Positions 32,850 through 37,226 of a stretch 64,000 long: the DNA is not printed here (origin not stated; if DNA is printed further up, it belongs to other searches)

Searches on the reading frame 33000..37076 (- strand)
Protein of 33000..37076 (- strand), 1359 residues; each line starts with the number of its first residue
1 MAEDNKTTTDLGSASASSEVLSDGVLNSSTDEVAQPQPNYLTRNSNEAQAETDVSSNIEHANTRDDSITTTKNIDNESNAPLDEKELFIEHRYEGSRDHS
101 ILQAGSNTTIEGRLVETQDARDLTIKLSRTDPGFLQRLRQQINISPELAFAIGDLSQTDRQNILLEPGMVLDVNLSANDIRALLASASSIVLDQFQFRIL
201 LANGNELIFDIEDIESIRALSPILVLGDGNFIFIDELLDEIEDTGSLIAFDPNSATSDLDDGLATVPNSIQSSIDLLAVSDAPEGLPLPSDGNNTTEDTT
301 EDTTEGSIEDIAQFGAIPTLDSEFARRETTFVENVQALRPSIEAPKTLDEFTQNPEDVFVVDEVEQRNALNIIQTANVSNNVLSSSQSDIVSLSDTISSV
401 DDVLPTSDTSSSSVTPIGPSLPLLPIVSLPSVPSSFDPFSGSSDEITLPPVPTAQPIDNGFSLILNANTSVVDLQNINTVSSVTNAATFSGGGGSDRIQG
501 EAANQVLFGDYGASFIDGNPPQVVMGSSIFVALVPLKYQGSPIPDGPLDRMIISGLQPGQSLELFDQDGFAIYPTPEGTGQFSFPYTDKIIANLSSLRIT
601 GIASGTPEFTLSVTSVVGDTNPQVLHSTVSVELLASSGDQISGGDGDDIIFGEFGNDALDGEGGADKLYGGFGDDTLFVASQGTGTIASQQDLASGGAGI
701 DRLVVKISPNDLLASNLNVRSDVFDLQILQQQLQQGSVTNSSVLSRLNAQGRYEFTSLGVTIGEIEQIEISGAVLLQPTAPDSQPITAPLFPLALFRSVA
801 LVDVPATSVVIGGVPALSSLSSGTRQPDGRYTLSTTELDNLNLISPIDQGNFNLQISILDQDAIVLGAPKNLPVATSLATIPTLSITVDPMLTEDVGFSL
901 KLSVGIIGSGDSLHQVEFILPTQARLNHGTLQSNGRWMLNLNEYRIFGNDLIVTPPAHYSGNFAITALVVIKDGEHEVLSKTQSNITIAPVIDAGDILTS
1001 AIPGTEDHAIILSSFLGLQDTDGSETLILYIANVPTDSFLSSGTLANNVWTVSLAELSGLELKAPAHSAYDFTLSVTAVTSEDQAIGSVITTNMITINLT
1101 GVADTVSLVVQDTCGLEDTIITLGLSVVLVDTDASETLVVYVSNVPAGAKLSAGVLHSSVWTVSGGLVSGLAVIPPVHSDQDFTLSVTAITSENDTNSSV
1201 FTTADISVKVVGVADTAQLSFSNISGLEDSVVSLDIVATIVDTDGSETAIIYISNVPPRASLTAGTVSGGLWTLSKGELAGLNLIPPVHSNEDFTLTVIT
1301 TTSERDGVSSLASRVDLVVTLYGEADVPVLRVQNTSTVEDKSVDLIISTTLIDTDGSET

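Call 13: search_protein_families(library=pfam, proteins=[window:33000-37076:-], max_evalue=0.01)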
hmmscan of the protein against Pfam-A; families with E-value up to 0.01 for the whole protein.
window:33000-37076:- (1359 aa): 1 family
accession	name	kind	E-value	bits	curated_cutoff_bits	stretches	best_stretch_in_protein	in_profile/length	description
PF00353.25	HemolysinCabind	-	6.5e-08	32.8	23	1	643-677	2-36/36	RTX calcium-binding nonapeptide repeat (4 copies)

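Call 14: search_protein_families(library=ncbifam, proteins=[window:33000-37076:-], max_evalue=0.01)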
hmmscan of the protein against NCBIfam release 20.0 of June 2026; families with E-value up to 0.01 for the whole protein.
window:33000-37076:- (1359 aa): 6 families
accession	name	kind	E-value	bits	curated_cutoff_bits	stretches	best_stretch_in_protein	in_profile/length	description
NF033943.0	RTX_toxin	subfamily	3.2e-09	35.6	1000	1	636-705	694-755/930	RTX family hemolysin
NF046115.1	Ca_rpt_SMc04171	equivalog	3.6e-09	36.3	625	1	614-707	270-360/574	SMc04171 family calcium-binding repeat protein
NF053766.1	ZapA_metallo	exception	1.2e-05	24.6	940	1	639-703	349-413/483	ZapA family metalloprotease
NF033203.1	entero_EhxA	exception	1.8e-05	23.1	2000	1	639-703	748-813/997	enterohemolysin EhxA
NF035945.1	Zn_serralysin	subfamily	2.2e-05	23.8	500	1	637-703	327-393/462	serralysin family metalloprotease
NF050046.1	PueAB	exception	0.0041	15.6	670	1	637-682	377-422/616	polyurethane esterase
